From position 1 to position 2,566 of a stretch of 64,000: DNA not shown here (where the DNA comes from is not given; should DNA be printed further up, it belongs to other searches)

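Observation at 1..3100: AT-rich island with a fused C5-cytosine + N6-adenine DNA methyltransferase running off the window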

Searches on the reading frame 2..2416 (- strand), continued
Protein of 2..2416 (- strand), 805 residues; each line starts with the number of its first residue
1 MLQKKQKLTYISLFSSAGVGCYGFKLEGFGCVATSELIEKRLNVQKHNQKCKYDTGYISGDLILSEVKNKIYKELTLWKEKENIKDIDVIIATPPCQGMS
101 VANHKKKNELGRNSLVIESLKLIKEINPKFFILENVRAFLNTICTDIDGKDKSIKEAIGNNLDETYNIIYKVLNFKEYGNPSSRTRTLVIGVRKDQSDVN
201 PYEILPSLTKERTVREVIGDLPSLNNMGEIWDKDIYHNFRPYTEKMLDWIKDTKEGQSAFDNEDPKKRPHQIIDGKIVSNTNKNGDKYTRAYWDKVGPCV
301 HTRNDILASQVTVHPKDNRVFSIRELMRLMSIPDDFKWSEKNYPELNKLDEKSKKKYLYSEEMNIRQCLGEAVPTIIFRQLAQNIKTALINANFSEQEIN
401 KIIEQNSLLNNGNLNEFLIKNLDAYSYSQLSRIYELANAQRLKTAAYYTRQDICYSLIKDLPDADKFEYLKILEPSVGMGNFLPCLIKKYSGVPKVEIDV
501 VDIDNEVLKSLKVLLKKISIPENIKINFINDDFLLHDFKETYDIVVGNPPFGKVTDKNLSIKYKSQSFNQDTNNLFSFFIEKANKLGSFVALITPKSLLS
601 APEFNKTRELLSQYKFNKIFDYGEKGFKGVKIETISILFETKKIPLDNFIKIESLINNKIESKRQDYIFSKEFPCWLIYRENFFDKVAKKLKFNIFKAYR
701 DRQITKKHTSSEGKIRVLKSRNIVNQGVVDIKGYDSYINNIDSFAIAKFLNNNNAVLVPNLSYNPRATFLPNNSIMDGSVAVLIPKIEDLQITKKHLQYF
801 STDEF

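Call 50: search_solved_structures(query=A2, max_evalue=10, show_alignments=3)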
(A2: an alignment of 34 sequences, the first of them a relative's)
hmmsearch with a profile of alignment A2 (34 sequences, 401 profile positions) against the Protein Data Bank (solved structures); distinct sequences matched with E-value up to 10: 1.
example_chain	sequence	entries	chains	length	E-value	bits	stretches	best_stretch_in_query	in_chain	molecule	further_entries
6jmi_A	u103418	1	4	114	1.3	10.9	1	93-132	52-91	Uncharacterized HTH-type transcriptional regulator Rv0081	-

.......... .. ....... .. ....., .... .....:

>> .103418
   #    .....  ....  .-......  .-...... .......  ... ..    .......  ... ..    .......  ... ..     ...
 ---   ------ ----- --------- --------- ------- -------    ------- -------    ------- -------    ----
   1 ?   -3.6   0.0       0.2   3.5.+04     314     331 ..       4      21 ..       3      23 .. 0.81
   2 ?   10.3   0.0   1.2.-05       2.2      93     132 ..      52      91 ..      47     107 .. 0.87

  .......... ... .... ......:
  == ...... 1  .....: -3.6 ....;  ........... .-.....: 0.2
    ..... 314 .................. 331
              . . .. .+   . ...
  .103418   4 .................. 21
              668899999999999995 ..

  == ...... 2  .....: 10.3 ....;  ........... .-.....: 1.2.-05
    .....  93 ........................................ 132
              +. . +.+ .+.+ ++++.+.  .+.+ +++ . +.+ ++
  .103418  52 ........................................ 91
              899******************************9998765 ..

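Call 51: search_protein_families(library=pfam, alignment_id=A2, max_evalue=1)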
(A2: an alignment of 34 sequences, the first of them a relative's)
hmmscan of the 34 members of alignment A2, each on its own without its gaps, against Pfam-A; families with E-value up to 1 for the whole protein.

A. member 1, P0121 (404 aa): 3 families
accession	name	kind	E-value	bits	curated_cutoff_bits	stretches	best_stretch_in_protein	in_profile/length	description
PF19556.4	PRTRC_E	-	0.053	13.7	26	1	233-300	77-145/175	PRTRC system protein E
PF01844.29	HNH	-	0.092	13.4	21.4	1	297-324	12-37/47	HNH endonuclease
PF15738.11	YafQ_toxin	-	0.59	10.9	30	0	256-294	6-44/88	Bacterial toxin of type II toxin-antitoxin system, YafQ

B. families by the number of members that match (of 34 scanned): 20 families
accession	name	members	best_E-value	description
PF01844.29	HNH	24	0.015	HNH endonuclease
PF12776.13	Myb_DNA-bind_3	9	0.12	Myb/SANT-like DNA-binding domain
PF13395.12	HNH_4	4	0.025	HNH endonuclease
PF22092.2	T26-6p_Ig-like_dom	4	0.068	T26-6p, immunoglobulin-like domain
PF25043.1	DUF7788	3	0.0062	Domain of unknown function (DUF7788)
PF14078.11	DUF4259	3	0.21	Domain of unknown function (DUF4259)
PF13391.12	HNH_2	2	0.075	HNH endonuclease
PF19567.5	CpsB_CapC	2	0.085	Capsular polysaccharide synthesis, CpsB/CapC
PF00808.29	CBFD_NFYB_HMF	1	0.015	Histone-like transcription factor (CBF/NF-Y) and archaeal histone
PF13762.11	MNE1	1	0.034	Mitochondrial splicing apparatus component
PF25200.1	DUF7833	1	0.037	Family of unknown function (DUF7833)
PF23018.2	Cypovirus_WIV_4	1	0.041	Cypovirus WIV domain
PF19556.4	PRTRC_E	1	0.053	PRTRC system protein E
PF23501.1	Microp_apicomplexa_4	1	0.068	Apicomplexa microprotein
PF09959.14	DUF2193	1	0.074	Uncharacterized protein conserved in archaea (DUF2193)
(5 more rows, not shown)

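Call 66: search_dna_similar(query=P0121, collection=plasmids, mode=protein, max_evalue=0.001, max_rows=15)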
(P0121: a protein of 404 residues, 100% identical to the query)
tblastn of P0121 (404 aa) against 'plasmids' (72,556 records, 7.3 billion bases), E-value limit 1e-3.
Records with a match: 3; places in all: 3; records where one place covers at least 80% of the query: 3.
Best place of each record, by identity: <60% 3.
By first word of the organism name: Acinetobacter 2; Psychrobacter 1.
By predicted mobility (MOB-suite, as given by PLSDB): non-mobilizable 2; mobilizable 1.
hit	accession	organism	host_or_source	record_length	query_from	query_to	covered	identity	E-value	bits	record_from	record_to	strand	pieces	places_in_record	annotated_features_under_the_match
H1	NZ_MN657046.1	Psychrobacter sp.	-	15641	6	381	93%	38.7%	1e-54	201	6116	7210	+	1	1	hypothetical protein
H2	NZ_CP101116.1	Acinetobacter sp. Z1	Piggery wastewater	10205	18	402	95%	34.2%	4e-42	165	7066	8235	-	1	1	hypothetical protein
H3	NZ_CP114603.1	Acinetobacter towneri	chicken,carcass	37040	18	388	92%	34.3%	7e-42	164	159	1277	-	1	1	hypothetical protein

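Call 67: search_dna_similar(query=P0001, collection=plasmids, mode=protein, max_evalue=1e-10, max_rows=15)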
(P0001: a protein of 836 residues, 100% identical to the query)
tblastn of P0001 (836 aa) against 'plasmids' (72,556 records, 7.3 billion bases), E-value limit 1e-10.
Records with a match: 228; places in all: 247; records where one place covers at least 80% of the query: 2.
Best place of each record, by identity: <60% 228.
By first word of the organism name: Klebsiella 31; Salmonella 17; Acinetobacter 13; Bacillus 11; Clostridium 11; Enterococcus 11; Psychrobacter 9; Lactiplantibacillus 8; Escherichia 8; Lactococcus 7; and 68 more.
By predicted mobility (MOB-suite, as given by PLSDB): non-mobilizable 116; mobilizable 76; conjugative 36.
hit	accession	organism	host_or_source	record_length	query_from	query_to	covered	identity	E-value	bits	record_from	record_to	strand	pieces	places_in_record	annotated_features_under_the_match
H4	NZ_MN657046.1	Psychrobacter sp.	-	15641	8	832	99%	48.1%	0e+0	718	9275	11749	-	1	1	DNA cytosine methyltransferase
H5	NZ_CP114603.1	Acinetobacter towneri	chicken,carcass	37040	1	831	99%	46.4%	3e-180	659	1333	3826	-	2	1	class I SAM-dependent methyltransferase | DNA cytosine methyltransferase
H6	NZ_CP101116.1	Acinetobacter sp. Z1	Piggery wastewater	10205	199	831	75%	43.6%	2e-116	447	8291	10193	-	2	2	class I SAM-dependent methyltransferase | hypothetical protein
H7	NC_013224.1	Desulfohalobium retbaense DSM 5692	-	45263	4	396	47%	30.3%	8e-30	135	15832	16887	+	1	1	dcm: DNA (cytosine-5-)-methyltransferase | hypothetical protein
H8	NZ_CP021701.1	Lactobacillus johnsonii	Meleagris gallopavo,ileum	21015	8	402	47%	29.3%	7e-26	122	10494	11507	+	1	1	dcm: DNA (cytosine-5-)-methyltransferase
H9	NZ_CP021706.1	Lactobacillus johnsonii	Meleagris gallopavo,ileum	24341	8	402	47%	29.3%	7e-26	122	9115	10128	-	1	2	dcm: DNA (cytosine-5-)-methyltransferase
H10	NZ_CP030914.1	Pseudomonas aeruginosa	Homo sapiens,sputum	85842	3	387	46%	29.4%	9e-33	145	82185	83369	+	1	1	DNA cytosine methyltransferase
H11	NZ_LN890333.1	Leuconostoc gasicomitatum KG16-1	-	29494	4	389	46%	29.2%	6e-24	116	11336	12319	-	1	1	DNA cytosine methyltransferase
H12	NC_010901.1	Lactococcus lactis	-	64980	7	403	47%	28.3%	2e-23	115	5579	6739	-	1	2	DNA cytosine methyltransferase | AAA family ATPase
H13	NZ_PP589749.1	Lactococcus sp.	Bacterial culture,Dairy environment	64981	7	403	47%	28.3%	2e-23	115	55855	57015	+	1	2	DNA cytosine methyltransferase | AAA family ATPase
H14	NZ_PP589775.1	Lactococcus sp.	Bacterial culture,Dairy environment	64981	7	403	47%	28.3%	2e-23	115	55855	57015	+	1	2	DNA cytosine methyltransferase | AAA family ATPase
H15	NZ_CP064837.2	Lactococcus lactis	Whole organism,Dairy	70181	7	403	47%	28.3%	2e-23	115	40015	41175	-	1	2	DNA cytosine methyltransferase | AAA family ATPase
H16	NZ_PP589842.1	Lactococcus sp.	Bacterial culture,Dairy environment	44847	7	403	47%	28.3%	2e-23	114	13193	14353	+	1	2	DNA cytosine methyltransferase | AAA family ATPase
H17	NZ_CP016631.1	Lactiplantibacillus plantarum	single cell,fermented chinese cabbage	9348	11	393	46%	28.4%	2e-20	105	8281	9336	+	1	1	DNA cytosine methyltransferase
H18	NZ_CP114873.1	Caulobacter sp. NIBR2454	Paralichthys olivaceus,cell ...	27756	9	389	46%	28.2%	2e-28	131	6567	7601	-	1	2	dcm: DNA (cytosine-5-)-methyltransferase | hypothetical protein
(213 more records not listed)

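Call 68: get_annotated_region(hit=H5, flank=4000)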
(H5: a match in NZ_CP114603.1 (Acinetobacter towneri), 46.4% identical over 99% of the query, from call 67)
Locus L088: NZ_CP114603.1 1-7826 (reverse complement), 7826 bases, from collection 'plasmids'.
description: Acinetobacter towneri strain TT1-3_T plasmid pTT1-3-2, complete sequence
organism: Acinetobacter towneri (NCBI taxid 202956)
taxonomy: Bacteria; Pseudomonadota; Gammaproteobacteria; Moraxellales; Moraxellaceae; Acinetobacter; Acinetobacter towneri
host: -; source: chicken,carcass; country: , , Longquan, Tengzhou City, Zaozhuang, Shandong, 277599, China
typing (MOB-suite, as given by PLSDB): mobilizable; relaxase MOBP
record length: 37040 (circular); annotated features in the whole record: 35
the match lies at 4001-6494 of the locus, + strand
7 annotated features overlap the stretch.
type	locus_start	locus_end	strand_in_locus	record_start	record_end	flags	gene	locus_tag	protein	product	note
CDS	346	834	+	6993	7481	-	mobC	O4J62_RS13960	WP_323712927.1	plasmid mobilization relaxosome protein MobC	-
CDS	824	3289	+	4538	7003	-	-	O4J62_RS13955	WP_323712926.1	hypothetical protein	-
CDS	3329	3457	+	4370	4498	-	-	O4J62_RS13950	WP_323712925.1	hypothetical protein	-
CDS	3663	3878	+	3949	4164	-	rpsU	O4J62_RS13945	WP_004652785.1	30S ribosomal protein S21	GO:0006412 - translation [Evidence IEA]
CDS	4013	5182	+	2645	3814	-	-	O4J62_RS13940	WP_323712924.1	DNA cytosine methyltransferase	GO:0006304 - DNA modification [Evidence IEA]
CDS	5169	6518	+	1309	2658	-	-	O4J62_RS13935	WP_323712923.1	class I SAM-dependent methyltransferase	-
CDS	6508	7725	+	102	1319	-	-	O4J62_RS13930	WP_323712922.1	hypothetical protein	-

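Call 69: get_annotated_region(hit=H4, flank=5000)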
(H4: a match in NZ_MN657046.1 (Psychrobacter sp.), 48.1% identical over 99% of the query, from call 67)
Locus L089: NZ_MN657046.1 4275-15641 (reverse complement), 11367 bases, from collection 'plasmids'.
description: Psychrobacter sp. strain ANT_P18 plasmid pA18P2, complete sequence
organism: Psychrobacter sp. (NCBI taxid 56811)
taxonomy: Bacteria; Pseudomonadota; Gammaproteobacteria; Moraxellales; Moraxellaceae; Psychrobacter; Psychrobacter sp.
host: -; source: -; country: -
typing (MOB-suite, as given by PLSDB): non-mobilizable; replicon rep_cluster_1127
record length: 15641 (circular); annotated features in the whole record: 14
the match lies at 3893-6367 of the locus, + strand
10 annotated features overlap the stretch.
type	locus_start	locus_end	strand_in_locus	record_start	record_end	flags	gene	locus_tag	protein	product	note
CDS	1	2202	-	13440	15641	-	-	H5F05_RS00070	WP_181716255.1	MobA/MobL family protein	-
CDS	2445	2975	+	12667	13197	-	-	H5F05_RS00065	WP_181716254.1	hypothetical protein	-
CDS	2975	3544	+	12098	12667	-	-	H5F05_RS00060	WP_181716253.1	hypothetical protein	-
CDS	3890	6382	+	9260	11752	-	-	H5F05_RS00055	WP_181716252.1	DNA cytosine methyltransferase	-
CDS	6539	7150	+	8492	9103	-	folE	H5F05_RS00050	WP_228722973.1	GTP cyclohydrolase I FolE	GO:0042559 - pteridine-containing compound biosynthetic process [Evidence IEA]; GO:0046654 - tetrahydrofolate ...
CDS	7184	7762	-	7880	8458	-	-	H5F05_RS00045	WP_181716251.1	hypothetical protein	-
CDS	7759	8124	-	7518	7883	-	-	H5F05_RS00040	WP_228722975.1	hypothetical protein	-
CDS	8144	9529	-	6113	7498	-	-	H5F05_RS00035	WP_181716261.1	hypothetical protein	-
CDS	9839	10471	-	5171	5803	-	-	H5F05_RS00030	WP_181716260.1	recombinase family protein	-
CDS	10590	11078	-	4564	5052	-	-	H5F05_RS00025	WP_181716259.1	hypothetical protein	-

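Call 73: search_protein_families(library=padloc, proteins=[P0001, P0121, L088:6508-7725:+], max_evalue=0.01)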
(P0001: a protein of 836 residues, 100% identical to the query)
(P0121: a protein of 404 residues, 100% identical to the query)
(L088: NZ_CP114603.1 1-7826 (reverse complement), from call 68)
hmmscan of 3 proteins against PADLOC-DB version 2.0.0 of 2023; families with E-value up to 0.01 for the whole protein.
P0001 (836 aa): 70 families (the best 25 are shown)
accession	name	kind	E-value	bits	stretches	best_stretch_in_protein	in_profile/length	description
PDLC03277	MTase_II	-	1.8e-235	782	1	5-832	4-818/823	Type II methyltransferase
PDLC03370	MTase_II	-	9.1e-148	490.4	1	7-391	4-385/387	Type II methyltransferase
PDLC03382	MTase_II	-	3.8e-96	320.9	1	399-832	7-442/445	Type II methyltransferase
PDLC03378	MTase_II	-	2.7e-55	186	1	7-394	2-335/344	Type II methyltransferase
PDLC03234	MTase_II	-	6.1e-50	168.5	1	6-393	3-370/375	Type II methyltransferase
PDLC03326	MTase_II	-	2.3e-41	140.3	1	6-341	3-348/412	Type II methyltransferase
PDLC00033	DruM2|DruM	-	9.3e-41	138.3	1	3-342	17-337/368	DNA cytosine methylase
PDLC03384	MTase_II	-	1.4e-40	137.3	1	6-384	2-374/377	Type II methyltransferase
PDLC03272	MTase_II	-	2.3e-35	120.5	1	3-342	70-360/407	Type II methyltransferase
PDLC03237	MTase_II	-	1e-32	111.1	1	8-202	794-978/1036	Type II methyltransferase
PDLC00030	DruM2|DruM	-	5.1e-29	99.6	1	4-396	2-371/380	DNA cytosine methylase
PDLC03355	MTase_II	-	5.7e-29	99.4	1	6-341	3-338/377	Type II methyltransferase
PDLC02649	DrmMII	-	5.1e-28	96.2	1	63-226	92-252/422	DrmMII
PDLC00026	DruM2|DruM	-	9.8e-28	95.7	1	5-339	2-288/336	DNA cytosine methylase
PDLC02650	DrmMII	-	8.7e-27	92.1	2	4-153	5-152/435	DrmMII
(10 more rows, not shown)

P0121 (404 aa): 1 family
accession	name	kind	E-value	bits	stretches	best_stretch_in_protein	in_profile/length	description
PDLC03488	REase_II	-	7.6e-85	283.4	1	8-395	4-392/430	Type II restriction enzyme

L088:6508-7725:+ (405 aa): 1 family
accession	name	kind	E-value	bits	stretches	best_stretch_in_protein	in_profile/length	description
PDLC03488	REase_II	-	4e-139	462.2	1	3-404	2-402/430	Type II restriction enzyme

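Call 74: search_protein_families(library=ncbifam, proteins=[P0121, L088:6508-7725:+, L088:5169-6518:+, L088:4013-5182:+], max_evalue=0.01)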
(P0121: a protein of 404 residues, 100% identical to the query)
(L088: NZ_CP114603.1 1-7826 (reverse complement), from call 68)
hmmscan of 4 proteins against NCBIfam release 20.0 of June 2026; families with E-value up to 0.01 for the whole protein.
P0121 (404 aa): 0 families

L088:6508-7725:+ (405 aa): 0 families

L088:5169-6518:+ (449 aa): 5 families
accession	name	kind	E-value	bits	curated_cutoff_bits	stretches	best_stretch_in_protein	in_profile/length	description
NF033452.1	BREX_1_MTaseX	exception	1e-09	36.8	500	1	149-279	504-644/1210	BREX-1 system adenine-specific DNA-methyltransferase PglX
TIGR03533.1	L3_gln_methyl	equivalog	1.3e-05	24.7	229.7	1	80-178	124-213/284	50S ribosomal protein L3 N(5)-glutamine methyltransferase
NF033455.1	BREX_6_MTaseX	exception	2.3e-05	22.1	900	1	150-248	552-654/1319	BREX-6 system adenine-specific DNA-methyltransferase PglX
TIGR03534.1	RF_mod_PrmC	equivalog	2.7e-05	23.8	199.1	1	69-164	82-168/253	peptide chain release factor N(5)-glutamine methyltransferase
TIGR00536.1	hemK_fam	subfamily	0.0032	16.6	115.5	1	73-165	111-195/286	HemK family protein methyltransferase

L088:4013-5182:+ (389 aa): 2 families
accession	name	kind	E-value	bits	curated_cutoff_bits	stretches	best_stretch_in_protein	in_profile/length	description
TIGR00675.1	dcm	superfamily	1.7e-24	87.1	100.65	1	7-334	2-303/329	DNA (cytosine-5-)-methyltransferase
NF007772.0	PRK10458.1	subfamily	2.1e-08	33.2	710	1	3-195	88-293/472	DNA cytosine methylase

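Call 85: search_protein_families(library=pfam, proteins=[L082:2494-2877:+, L071:9669-10001:+, L005:9291-9959:+, L002:12418-12798:+], max_evalue=0.01)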
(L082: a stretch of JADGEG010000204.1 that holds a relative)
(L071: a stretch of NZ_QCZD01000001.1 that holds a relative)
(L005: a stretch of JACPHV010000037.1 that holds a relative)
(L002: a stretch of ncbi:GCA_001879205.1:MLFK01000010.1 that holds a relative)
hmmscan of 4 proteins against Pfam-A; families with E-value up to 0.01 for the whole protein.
L082:2494-2877:+ (127 aa): 0 families

L071:9669-10001:+ (110 aa): 5 families
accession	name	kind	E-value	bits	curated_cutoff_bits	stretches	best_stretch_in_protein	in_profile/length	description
PF01381.28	HTH_3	-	4e-12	46.4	23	1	11-63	1-53/55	Helix-turn-helix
PF13560.12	HTH_31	-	3.5e-09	37.3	27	1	7-62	2-58/64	Helix-turn-helix domain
PF12844.13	HTH_19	-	7.4e-06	26.2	30.2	1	10-59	3-52/64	Helix-turn-helix domain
PF13744.12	HTH_37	-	6.8e-05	23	27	1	6-65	18-78/80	Helix-turn-helix domain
PF13443.12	HTH_26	-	0.0091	16.7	22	0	16-62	7-54/63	Cro/C1-type HTH DNA-binding domain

L005:9291-9959:+ (222 aa): 2 families
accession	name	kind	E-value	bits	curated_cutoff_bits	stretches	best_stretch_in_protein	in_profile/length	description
PF00717.28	Peptidase_S24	-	7.2e-22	77.7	23.3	1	90-217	1-116/116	Peptidase S24-like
PF01726.22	LexA_DNA_bind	-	7.4e-11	42.1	23.7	1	3-64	5-64/65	LexA DNA binding domain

L002:12418-12798:+ (126 aa): 0 families
